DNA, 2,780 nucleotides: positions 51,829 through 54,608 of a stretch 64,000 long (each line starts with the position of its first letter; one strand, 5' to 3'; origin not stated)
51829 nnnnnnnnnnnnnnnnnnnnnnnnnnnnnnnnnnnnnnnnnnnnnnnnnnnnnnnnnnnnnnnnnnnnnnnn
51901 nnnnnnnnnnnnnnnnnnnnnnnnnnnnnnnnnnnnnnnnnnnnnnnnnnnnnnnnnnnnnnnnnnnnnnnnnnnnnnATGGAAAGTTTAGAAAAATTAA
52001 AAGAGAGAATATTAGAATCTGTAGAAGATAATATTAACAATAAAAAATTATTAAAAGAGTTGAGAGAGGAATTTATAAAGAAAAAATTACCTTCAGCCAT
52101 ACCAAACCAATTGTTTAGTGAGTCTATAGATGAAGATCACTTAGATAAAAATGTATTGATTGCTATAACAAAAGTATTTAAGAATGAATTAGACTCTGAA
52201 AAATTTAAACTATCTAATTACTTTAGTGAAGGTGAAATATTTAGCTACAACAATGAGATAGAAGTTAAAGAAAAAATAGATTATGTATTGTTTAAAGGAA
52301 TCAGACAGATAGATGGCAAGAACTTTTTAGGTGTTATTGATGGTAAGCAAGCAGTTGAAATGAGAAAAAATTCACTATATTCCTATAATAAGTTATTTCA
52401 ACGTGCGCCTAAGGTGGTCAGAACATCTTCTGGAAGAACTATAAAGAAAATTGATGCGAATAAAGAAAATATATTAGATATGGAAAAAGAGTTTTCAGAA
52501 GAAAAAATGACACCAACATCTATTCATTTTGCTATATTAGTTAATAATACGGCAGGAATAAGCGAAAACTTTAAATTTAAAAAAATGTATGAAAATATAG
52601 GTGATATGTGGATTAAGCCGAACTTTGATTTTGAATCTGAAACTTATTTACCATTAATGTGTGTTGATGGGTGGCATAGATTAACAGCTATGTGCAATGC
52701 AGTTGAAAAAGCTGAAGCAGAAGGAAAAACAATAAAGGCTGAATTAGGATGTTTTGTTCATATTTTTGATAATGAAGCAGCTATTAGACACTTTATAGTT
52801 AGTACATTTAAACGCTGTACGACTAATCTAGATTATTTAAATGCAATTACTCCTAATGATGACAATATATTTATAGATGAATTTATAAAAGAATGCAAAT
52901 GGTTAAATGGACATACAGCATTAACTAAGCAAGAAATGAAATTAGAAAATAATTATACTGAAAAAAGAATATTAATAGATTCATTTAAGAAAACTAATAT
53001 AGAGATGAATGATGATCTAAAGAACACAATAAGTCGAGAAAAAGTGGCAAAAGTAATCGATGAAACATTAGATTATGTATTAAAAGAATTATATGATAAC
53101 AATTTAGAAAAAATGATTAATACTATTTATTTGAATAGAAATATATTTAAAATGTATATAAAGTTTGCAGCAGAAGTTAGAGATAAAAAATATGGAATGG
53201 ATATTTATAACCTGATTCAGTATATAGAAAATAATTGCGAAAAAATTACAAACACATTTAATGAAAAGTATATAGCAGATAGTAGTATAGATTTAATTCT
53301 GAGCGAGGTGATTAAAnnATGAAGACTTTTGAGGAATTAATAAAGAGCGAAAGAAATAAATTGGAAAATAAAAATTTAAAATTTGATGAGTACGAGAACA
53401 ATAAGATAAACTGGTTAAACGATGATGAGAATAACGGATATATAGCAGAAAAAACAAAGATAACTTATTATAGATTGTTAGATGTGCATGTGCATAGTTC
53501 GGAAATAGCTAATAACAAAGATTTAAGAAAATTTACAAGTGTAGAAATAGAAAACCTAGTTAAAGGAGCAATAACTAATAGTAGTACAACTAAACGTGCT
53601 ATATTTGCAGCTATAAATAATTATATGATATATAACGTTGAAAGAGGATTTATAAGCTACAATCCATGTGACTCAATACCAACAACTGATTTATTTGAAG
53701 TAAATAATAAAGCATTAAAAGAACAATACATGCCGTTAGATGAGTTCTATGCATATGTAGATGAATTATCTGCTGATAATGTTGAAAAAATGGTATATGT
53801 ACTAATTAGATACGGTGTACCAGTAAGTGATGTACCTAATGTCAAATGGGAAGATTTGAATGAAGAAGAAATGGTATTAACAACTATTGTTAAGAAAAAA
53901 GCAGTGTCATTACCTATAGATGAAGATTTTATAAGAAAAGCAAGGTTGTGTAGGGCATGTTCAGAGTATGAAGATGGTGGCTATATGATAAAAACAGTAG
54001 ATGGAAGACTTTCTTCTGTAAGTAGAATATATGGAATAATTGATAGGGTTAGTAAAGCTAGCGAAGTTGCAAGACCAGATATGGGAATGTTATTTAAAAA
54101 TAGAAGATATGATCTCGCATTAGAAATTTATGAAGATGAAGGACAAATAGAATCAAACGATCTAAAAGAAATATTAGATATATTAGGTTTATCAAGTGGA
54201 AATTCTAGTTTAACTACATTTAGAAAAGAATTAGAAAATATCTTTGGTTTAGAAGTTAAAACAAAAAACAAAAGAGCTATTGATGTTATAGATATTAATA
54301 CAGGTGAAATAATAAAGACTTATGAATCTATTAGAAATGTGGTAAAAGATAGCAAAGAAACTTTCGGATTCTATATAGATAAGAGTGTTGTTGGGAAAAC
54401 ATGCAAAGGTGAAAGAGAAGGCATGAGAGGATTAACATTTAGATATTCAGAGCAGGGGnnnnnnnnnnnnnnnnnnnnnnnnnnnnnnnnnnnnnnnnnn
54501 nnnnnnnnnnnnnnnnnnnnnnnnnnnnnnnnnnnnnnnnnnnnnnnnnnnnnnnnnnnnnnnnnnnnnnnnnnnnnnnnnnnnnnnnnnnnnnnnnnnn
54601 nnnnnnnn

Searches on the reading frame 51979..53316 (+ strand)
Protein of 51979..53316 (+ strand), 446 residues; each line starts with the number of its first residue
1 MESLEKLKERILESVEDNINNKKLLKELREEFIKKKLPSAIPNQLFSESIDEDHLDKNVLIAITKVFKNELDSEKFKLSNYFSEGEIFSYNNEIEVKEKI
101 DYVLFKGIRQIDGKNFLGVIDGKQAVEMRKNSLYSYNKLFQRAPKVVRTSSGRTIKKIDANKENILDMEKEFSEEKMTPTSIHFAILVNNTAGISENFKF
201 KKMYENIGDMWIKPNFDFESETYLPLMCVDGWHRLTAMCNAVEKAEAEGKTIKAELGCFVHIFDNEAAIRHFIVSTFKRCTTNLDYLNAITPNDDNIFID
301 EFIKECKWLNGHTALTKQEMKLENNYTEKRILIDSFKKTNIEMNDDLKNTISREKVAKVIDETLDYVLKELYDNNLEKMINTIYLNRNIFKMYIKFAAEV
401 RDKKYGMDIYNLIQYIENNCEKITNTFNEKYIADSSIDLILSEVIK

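Call 3: search_protein_families(library=pfam, proteins=[window:51979-53316:+], max_evalue=1)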
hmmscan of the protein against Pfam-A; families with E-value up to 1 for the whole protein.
window:51979-53316:+ (446 aa): 0 families

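Call 4: search_protein_families(library=phrogs, proteins=[window:51979-53316:+], max_evalue=0.1)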
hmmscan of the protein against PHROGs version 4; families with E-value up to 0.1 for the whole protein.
window:51979-53316:+ (446 aa): 1 family
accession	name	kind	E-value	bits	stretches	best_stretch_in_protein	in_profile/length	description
phrog_5732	-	unknown function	1.6e-27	97.5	1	3-436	3-419/441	-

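Call 42: search_protein_families(library=padloc, proteins=[window:51979-53316:+], max_evalue=0.1)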
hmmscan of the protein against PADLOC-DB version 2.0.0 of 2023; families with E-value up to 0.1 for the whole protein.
window:51979-53316:+ (446 aa): 0 families

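Call 43: search_protein_families(library=ncbifam, proteins=[window:51979-53316:+], max_evalue=0.1)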
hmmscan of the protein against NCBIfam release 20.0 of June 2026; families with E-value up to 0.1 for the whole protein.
window:51979-53316:+ (446 aa): 1 family
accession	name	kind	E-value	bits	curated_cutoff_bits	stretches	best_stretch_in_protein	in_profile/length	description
NF040841.1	AMEP412_fam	subfamily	0.069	13.5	45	0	389-441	22-73/74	AMEP412 family response elicitor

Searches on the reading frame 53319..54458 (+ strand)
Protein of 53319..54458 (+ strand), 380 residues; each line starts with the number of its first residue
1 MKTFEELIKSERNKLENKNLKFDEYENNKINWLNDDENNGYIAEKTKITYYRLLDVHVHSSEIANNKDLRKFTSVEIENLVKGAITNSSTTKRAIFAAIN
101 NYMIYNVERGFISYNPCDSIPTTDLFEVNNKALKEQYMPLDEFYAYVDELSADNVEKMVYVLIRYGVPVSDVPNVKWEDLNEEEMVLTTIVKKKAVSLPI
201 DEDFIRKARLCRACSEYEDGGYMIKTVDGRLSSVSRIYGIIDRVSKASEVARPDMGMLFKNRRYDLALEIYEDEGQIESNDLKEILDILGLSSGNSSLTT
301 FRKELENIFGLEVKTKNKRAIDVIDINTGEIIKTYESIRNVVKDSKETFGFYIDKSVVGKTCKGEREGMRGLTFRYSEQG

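Call 42: search_protein_families(library=padloc, proteins=[window:53319-54458:+], max_evalue=0.1)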
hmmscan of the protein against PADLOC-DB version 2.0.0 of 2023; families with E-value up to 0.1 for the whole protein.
window:53319-54458:+ (380 aa): 1 family
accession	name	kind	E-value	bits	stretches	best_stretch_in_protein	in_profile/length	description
PDLC03687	HEase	-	0.00014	19.8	1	313-378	116-173/178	homing endonuclease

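Call 43: search_protein_families(library=ncbifam, proteins=[window:53319-54458:+], max_evalue=0.1)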
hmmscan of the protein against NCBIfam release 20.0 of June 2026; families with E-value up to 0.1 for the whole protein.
window:53319-54458:+ (380 aa): 3 families
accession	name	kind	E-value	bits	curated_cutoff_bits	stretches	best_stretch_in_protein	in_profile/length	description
NF002685.0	PRK02436.1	equivalog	0.03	14.2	178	1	89-206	55-165/245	site-specific tyrosine recombinase XerD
TIGR00334.1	5S_RNA_mat_M5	equivalog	0.038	14.1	110.65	0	313-368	83-140/174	ribonuclease M5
NF001399.0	PRK00283.1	subfamily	0.096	11.9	279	0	42-191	22-172/300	tyrosine recombinase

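Call 80: search_protein_families(library=pfam, proteins=[window:53319-54458:+], max_evalue=0.001)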
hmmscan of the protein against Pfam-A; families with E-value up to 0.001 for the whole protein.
window:53319-54458:+ (380 aa): 1 family
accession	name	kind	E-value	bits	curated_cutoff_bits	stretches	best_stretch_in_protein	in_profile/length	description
PF22822.1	MrpR_N_CB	-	4.4e-06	27.7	27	1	26-107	4-78/79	MrpR, N-terminal core-binding domain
